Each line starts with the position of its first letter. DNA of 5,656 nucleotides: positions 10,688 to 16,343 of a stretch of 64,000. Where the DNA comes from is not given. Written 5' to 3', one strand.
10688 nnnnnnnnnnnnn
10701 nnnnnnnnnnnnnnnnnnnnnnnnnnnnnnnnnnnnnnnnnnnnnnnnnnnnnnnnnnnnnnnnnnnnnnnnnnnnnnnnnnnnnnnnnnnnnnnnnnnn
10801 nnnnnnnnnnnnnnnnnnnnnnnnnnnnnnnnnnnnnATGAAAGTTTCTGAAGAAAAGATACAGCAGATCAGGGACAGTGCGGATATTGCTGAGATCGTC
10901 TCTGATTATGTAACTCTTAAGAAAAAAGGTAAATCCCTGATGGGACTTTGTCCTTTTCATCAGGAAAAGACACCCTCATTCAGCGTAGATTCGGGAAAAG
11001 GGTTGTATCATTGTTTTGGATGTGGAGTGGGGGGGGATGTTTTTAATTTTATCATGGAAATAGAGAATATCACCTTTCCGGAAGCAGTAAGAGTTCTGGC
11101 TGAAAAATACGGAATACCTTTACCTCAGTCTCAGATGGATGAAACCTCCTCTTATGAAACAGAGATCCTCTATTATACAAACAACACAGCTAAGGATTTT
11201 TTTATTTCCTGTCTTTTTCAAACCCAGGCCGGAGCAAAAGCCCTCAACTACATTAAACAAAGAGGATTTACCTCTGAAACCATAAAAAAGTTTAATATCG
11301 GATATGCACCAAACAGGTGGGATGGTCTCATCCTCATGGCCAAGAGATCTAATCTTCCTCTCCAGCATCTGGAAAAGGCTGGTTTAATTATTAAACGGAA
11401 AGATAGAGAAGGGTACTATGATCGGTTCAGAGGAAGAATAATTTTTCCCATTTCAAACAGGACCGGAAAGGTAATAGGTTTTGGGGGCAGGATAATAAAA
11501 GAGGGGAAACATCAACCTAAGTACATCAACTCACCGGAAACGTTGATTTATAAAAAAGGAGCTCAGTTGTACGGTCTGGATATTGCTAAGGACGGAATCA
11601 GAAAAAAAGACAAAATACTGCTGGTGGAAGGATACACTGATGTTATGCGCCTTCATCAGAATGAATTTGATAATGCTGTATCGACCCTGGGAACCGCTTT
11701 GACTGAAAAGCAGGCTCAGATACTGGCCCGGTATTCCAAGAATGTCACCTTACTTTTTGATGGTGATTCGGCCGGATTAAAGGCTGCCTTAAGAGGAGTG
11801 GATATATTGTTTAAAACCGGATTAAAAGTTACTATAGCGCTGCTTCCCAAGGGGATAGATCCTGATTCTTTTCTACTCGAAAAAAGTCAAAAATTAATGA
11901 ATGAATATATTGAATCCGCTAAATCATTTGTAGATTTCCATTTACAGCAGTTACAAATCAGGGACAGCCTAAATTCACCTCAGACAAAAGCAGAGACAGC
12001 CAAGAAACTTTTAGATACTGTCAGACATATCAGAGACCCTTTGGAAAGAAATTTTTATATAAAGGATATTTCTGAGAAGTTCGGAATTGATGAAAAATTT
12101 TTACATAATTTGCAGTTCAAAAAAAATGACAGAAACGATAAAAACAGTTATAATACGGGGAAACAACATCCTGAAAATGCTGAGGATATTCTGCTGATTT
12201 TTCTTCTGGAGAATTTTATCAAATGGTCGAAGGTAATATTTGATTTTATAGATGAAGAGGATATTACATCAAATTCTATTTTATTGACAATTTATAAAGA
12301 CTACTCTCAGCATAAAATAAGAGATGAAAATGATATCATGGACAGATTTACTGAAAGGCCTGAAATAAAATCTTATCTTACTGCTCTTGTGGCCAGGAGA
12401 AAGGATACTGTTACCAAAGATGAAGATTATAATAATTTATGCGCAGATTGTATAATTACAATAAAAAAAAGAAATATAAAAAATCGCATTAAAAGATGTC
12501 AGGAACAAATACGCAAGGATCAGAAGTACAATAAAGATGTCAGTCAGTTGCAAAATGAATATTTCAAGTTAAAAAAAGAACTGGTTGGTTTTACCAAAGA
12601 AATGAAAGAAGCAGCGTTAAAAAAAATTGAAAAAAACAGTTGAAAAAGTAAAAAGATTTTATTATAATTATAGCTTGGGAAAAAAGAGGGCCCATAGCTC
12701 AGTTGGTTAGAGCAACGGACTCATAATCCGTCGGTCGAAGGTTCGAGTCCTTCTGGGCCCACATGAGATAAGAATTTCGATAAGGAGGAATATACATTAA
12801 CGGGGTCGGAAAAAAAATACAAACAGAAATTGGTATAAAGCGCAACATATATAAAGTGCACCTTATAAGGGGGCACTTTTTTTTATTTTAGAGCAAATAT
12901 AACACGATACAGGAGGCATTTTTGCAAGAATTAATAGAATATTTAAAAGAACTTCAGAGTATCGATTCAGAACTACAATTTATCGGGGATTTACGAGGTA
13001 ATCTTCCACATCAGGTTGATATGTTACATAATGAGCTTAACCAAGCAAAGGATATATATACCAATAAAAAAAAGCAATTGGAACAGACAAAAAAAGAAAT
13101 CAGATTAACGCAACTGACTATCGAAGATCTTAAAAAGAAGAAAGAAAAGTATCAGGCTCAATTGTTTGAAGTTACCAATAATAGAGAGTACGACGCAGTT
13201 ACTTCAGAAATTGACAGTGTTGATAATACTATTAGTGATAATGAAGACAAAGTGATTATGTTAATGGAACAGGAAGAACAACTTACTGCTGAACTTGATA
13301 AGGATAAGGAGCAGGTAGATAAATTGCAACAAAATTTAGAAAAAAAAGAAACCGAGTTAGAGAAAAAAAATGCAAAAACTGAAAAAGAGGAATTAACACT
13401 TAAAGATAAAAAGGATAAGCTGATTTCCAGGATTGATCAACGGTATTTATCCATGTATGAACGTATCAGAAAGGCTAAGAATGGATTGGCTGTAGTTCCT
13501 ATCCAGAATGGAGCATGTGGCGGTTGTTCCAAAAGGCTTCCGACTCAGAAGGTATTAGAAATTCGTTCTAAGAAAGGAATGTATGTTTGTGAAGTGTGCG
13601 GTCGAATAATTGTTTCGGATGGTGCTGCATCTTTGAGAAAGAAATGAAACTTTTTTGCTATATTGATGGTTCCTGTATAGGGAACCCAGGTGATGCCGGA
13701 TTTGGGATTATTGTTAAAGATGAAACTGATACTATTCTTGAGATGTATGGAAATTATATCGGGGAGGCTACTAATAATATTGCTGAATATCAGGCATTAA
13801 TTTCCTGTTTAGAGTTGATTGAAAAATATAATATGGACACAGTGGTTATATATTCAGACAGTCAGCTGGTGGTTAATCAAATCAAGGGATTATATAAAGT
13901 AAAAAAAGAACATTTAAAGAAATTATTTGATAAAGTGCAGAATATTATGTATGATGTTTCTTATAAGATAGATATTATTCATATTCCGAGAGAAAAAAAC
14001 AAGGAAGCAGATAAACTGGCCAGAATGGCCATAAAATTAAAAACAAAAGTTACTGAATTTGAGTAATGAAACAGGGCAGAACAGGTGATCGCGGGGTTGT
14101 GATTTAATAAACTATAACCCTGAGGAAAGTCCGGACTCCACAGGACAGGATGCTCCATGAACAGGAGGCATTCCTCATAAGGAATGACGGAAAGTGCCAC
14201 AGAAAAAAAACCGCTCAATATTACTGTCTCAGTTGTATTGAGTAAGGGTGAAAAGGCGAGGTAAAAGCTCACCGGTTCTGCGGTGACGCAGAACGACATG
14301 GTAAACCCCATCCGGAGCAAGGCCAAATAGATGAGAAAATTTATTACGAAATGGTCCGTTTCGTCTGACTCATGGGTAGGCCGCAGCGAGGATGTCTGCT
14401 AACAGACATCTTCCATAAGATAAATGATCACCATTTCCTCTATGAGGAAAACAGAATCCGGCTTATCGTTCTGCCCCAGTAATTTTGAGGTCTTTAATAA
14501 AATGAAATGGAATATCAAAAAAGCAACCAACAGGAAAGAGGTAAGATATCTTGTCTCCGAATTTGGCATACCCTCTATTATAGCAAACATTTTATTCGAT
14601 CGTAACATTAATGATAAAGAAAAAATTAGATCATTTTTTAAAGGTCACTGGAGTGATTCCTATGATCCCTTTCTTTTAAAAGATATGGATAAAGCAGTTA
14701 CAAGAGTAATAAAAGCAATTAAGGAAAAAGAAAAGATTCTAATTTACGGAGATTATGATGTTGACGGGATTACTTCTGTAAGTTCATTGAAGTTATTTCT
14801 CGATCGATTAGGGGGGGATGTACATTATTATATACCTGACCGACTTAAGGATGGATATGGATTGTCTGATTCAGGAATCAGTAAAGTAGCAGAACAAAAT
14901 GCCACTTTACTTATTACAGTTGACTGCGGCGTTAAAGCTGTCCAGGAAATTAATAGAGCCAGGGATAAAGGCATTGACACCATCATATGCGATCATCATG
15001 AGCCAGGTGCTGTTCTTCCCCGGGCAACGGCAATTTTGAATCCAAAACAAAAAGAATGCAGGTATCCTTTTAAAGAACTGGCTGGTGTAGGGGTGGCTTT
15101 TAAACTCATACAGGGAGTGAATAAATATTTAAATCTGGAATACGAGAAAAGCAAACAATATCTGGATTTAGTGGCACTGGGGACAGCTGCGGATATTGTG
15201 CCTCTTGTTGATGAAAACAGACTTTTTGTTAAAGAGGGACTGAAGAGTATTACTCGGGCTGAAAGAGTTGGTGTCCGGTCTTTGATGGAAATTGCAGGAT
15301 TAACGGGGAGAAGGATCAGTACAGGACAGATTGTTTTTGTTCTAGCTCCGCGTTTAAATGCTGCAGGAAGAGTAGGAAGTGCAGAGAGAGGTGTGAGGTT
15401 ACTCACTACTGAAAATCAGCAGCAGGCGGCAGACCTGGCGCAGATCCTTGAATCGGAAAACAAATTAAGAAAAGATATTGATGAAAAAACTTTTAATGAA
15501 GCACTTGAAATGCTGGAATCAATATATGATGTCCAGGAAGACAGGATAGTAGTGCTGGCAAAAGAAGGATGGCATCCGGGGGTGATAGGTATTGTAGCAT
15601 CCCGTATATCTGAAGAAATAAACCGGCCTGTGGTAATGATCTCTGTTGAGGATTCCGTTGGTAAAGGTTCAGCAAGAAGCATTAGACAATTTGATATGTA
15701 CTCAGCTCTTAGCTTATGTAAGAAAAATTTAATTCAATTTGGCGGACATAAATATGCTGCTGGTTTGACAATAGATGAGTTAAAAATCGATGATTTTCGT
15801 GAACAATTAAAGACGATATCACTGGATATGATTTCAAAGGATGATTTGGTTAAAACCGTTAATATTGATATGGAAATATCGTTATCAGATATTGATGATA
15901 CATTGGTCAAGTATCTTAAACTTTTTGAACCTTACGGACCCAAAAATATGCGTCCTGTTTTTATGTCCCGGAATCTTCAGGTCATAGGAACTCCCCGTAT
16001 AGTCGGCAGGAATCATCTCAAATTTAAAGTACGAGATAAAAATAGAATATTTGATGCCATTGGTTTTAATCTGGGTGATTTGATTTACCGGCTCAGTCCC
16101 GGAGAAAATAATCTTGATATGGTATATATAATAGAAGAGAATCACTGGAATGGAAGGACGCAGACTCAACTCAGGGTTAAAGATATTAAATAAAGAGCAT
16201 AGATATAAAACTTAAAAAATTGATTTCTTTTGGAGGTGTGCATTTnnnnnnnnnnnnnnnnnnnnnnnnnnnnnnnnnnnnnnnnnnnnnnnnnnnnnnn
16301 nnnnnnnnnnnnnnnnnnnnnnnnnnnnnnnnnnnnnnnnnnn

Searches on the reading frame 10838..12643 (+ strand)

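Call 7: search_protein_families(library=pfam, proteins=[window:10838-12643:+], max_evalue=0.00001)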
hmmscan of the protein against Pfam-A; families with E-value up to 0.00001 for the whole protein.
window:10838-12643:+ (601 aa): 7 families
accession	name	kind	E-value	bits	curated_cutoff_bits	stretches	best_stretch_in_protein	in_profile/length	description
PF08275.17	DNAG_N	-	2.2e-42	144.6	26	1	125-250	4-127/128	DNA primase catalytic core, N-terminal domain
PF01807.25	Zn_ribbon_DnaG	-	6.5e-38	128.9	24.9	1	4-98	2-96/98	CHC2 zinc finger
PF13155.12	Toprim_2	-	1.8e-21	76.7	22.1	1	262-346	2-88/88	Toprim-like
PF13662.12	Toprim_4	-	7.6e-20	71.4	25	1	259-333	2-83/85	Toprim domain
PF01751.28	Toprim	-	3.6e-10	40.3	23.1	1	260-326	2-86/96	Toprim domain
PF10410.14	DnaB_bind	-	7.1e-09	36.2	20.6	1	366-419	2-55/56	DnaB-helicase binding domain of primase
PF13362.12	Toprim_3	-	7.9e-06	26.7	27.2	0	260-350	2-93/95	Toprim domain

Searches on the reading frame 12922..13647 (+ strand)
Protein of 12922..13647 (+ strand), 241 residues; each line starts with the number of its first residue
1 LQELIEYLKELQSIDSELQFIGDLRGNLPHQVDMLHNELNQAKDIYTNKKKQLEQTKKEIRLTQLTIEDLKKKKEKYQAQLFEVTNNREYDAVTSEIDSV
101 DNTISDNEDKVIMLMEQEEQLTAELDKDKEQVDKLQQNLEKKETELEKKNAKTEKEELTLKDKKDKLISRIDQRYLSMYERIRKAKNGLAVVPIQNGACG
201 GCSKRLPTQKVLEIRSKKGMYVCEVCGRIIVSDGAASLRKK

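Call 91: search_protein_families(library=pfam, proteins=[window:12922-13647:+], max_evalue=0.0001)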
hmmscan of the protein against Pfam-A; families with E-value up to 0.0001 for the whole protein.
window:12922-13647:+ (241 aa): 2 families
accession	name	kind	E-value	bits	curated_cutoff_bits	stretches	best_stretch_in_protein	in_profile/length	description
PF24481.2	CT398_CC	-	1.7e-15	57.8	27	1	11-186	1-179/180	CT398-like coiled coil hairpin domain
PF02591.20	Zn_ribbon_9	-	1.6e-06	28.5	29.1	1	198-230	1-33/33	C4-type zinc ribbon domain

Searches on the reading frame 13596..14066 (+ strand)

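Call 91: search_protein_families(library=pfam, proteins=[window:13596-14066:+], max_evalue=0.0001)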
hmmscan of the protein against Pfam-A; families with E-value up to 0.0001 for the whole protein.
window:13596-14066:+ (156 aa): 2 families
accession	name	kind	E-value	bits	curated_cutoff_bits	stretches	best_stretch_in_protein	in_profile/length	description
PF13456.12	RVT_3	-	2.4e-23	82.8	21.6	1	24-145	3-123/123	Reverse transcriptase-like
PF00075.30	RNase_H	-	3.2e-16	60.2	25.8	1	19-146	4-140/141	RNase H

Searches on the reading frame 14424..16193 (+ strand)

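Call 7: search_protein_families(library=pfam, proteins=[window:14424-16193:+], max_evalue=0.00001)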
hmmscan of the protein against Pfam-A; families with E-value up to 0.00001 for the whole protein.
window:14424-16193:+ (589 aa): 3 families
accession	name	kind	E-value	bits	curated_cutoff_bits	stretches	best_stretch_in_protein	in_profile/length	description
PF01368.27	DHH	-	6.5e-31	107.7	28.1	1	104-254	1-125/125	DHH family, N-terminal domain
PF17768.7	RecJ_OB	-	4.8e-30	104.2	27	1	481-587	1-107/107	RecJ OB domain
PF02272.25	DHHA1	-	9.9e-17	61.7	25.9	1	374-463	3-97/102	DHHA1 domain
